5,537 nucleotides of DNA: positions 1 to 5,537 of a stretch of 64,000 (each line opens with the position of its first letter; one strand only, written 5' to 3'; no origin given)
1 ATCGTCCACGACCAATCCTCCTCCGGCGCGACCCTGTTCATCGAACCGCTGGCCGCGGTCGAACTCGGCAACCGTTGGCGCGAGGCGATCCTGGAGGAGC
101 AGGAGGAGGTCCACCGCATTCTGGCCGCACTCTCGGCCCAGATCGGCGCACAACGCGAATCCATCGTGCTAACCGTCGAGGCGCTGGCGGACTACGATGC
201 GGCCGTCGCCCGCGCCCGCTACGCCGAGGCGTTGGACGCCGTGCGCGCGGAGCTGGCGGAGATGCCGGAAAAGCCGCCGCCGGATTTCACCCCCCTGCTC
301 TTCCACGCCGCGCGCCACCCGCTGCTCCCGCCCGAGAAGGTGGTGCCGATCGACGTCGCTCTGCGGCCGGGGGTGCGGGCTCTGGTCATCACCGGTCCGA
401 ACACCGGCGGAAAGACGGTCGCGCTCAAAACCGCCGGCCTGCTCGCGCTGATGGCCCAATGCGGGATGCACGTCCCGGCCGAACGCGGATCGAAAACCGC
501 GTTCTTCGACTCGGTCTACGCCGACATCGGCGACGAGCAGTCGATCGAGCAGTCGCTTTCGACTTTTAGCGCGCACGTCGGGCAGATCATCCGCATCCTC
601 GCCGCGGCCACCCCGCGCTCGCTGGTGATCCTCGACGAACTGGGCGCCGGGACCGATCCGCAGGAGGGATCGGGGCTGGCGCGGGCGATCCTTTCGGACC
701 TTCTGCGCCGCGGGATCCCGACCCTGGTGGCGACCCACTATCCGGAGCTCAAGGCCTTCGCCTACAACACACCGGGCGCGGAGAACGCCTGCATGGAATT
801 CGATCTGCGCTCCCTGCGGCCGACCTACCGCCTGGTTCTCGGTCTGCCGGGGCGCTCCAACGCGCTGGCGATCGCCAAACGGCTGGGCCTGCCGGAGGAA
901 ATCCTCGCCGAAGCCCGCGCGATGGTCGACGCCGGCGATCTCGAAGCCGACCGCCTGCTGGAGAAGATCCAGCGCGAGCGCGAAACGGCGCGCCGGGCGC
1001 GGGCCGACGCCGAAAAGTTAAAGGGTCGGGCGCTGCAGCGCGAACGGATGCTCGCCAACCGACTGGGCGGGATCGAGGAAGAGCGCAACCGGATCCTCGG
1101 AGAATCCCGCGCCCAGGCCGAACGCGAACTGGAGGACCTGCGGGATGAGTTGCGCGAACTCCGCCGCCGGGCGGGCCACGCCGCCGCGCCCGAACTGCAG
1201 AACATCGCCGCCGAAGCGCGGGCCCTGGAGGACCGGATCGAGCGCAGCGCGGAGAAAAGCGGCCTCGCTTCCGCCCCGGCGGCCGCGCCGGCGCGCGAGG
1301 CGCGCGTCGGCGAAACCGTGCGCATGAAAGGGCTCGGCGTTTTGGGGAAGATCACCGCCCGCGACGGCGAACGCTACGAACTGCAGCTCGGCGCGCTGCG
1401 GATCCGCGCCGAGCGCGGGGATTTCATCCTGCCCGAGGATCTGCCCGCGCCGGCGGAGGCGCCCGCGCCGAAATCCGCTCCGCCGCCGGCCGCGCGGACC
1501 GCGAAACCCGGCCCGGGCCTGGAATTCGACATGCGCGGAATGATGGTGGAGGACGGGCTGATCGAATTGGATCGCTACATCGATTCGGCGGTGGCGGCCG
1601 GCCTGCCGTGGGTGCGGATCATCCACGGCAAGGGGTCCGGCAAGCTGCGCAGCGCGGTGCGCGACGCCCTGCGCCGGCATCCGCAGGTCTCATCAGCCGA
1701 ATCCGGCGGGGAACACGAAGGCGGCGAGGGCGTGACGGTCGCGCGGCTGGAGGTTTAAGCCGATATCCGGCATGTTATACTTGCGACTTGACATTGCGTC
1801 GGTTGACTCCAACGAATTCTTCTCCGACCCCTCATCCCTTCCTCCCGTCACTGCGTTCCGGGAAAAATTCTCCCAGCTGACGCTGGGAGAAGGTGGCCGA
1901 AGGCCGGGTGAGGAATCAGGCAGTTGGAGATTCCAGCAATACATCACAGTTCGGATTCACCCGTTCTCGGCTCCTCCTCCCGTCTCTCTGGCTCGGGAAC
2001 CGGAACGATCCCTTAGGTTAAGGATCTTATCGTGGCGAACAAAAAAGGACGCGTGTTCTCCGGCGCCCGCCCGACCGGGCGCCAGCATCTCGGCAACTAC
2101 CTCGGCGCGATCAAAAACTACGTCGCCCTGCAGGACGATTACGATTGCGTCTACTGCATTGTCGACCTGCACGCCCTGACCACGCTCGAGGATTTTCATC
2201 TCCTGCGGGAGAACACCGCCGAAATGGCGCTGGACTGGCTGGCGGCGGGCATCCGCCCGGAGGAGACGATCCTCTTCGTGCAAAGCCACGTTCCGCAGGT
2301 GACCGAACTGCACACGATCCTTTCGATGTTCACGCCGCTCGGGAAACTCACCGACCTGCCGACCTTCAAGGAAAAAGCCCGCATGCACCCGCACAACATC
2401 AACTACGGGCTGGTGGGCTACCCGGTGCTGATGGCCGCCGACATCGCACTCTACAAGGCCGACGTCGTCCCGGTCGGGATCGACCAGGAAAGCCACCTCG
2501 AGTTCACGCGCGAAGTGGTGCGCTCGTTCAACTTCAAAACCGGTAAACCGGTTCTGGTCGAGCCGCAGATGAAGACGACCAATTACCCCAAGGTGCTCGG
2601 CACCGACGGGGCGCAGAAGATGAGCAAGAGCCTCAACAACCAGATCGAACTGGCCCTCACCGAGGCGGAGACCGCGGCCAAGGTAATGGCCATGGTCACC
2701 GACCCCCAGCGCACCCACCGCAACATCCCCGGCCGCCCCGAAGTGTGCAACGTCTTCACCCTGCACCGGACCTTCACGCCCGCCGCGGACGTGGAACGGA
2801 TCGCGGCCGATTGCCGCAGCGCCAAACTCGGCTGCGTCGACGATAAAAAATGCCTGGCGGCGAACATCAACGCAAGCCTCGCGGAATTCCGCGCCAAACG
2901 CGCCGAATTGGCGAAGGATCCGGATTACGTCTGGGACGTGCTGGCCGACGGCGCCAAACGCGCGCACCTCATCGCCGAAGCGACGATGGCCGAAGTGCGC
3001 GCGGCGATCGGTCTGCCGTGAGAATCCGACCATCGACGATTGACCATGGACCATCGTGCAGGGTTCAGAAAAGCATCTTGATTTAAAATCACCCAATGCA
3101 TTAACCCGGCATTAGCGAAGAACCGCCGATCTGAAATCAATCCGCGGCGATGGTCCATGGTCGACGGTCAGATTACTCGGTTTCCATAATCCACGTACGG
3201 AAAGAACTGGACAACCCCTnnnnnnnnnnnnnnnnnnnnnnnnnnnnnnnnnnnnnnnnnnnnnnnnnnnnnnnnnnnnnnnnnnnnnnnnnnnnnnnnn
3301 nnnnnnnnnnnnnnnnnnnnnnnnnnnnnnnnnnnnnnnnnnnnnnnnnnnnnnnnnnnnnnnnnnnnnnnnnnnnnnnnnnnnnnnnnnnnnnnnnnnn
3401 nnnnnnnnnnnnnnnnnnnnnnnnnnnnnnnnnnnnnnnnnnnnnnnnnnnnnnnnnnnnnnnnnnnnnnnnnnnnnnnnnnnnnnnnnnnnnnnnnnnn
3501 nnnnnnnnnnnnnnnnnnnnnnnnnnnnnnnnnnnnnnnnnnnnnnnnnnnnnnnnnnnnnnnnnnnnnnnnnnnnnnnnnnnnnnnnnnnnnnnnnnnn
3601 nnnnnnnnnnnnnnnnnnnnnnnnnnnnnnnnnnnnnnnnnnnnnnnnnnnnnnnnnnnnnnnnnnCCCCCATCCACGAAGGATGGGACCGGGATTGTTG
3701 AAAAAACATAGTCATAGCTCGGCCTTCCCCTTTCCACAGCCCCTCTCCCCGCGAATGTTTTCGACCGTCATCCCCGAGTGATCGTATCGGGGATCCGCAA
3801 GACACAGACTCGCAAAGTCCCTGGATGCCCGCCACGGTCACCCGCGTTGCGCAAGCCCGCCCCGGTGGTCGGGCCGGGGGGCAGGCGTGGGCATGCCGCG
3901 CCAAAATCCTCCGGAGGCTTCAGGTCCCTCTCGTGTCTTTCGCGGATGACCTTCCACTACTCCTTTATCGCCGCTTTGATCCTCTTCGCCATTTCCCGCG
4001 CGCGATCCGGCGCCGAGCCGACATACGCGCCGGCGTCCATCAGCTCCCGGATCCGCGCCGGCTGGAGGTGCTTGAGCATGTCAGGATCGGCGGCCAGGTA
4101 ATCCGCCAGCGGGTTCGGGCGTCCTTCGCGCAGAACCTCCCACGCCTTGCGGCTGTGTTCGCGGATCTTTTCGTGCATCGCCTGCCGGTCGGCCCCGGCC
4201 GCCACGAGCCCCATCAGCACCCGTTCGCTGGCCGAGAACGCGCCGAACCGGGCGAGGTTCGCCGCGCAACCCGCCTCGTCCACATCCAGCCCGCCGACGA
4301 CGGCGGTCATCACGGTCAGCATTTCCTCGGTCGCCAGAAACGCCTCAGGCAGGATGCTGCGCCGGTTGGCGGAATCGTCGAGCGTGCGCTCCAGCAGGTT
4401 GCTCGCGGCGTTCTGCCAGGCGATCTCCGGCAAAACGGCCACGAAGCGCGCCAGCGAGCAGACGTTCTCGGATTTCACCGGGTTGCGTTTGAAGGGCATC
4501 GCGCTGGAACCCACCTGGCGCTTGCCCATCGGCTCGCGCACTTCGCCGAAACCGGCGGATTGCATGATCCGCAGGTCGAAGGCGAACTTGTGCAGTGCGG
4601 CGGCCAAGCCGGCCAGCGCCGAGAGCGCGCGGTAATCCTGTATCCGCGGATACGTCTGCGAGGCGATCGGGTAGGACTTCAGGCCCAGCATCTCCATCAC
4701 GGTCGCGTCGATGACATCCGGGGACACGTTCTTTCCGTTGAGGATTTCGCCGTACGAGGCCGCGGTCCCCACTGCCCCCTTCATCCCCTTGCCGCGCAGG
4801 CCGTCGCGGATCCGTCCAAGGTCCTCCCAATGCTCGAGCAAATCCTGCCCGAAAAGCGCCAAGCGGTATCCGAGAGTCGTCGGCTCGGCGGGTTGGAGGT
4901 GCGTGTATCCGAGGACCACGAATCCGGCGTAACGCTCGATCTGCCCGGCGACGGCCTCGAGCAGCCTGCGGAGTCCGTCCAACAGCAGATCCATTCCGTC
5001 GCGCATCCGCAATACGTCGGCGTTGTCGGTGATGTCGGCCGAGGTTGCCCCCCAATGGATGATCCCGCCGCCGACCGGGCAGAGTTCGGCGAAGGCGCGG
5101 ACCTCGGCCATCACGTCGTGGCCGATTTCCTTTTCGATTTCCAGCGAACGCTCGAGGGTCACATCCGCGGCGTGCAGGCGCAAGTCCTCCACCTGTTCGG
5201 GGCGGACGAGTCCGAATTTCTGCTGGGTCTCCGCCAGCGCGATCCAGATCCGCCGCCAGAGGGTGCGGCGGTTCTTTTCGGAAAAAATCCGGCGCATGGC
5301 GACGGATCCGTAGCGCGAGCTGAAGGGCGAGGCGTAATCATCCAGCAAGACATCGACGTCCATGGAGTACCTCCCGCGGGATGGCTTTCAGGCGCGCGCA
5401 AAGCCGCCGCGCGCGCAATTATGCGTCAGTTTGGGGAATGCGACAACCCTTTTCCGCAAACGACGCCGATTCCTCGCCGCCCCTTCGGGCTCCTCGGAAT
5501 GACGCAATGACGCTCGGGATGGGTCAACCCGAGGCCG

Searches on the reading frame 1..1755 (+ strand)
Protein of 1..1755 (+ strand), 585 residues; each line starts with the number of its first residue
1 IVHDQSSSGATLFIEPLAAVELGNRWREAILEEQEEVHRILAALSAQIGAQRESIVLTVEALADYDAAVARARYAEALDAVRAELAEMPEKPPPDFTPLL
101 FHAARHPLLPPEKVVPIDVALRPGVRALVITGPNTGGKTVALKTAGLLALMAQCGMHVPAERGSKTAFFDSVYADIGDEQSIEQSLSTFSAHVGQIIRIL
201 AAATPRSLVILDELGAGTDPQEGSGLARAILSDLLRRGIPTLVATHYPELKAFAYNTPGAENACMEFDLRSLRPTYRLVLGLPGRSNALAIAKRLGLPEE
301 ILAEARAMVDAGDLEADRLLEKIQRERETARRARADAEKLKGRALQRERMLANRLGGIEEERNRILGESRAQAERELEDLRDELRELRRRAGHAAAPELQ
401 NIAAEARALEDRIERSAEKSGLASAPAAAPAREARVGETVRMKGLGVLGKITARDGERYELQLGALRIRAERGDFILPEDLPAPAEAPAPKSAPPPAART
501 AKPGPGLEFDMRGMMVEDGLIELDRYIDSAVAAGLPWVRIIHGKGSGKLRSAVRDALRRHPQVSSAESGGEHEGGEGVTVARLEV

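Call 19: search_protein_families(library=pfam, proteins=[window:1-1755:+], max_evalue=0.0001)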
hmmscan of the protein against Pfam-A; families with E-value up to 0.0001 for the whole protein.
window:1-1755:+ (585 aa): 2 families
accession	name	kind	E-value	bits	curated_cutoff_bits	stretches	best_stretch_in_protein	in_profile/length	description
PF00488.27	MutS_V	-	4.6e-36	125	30.2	1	128-309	1-184/188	MutS domain V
PF01713.27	Smr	-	4.7e-23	81.6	25.7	1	510-583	2-76/77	Smr domain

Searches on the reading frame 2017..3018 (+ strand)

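Call 19: search_protein_families(library=pfam, proteins=[window:2017-3018:+], max_evalue=0.0001)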
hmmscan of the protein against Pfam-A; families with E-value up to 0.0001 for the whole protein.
window:2017-3018:+ (334 aa): 1 family
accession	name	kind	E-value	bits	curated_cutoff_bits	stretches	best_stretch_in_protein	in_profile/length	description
PF00579.31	tRNA-synt_1b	-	4.6e-67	226.8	21.1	1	9-288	4-291/292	tRNA synthetases class I (W and Y)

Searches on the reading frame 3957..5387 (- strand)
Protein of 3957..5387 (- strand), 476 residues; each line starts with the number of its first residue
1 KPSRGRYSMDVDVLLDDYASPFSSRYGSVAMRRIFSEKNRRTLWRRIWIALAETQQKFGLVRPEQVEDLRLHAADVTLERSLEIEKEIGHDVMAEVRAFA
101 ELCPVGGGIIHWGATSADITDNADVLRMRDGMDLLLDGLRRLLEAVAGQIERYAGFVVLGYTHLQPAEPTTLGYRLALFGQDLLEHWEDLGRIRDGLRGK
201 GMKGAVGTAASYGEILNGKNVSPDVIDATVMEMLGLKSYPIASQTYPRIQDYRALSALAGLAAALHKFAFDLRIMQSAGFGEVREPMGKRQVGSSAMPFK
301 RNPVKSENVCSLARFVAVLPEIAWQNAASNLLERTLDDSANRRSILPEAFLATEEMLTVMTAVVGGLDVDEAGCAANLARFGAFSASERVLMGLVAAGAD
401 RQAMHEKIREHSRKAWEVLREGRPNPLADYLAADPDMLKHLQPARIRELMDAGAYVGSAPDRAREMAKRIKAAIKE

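Call 10: search_protein_families(library=pfam, proteins=[window:3957-5387:-], max_evalue=0.001)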
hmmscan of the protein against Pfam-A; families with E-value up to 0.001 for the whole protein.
window:3957-5387:- (476 aa): 2 families
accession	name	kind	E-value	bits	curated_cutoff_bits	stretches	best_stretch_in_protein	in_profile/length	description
PF00206.25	Lyase_1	-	2.1e-31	110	27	1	105-314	100-308/312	Lyase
PF10397.14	ADSL_C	-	2.4e-18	66.6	32.7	1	384-461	2-74/79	Adenylosuccinate lyase C-terminus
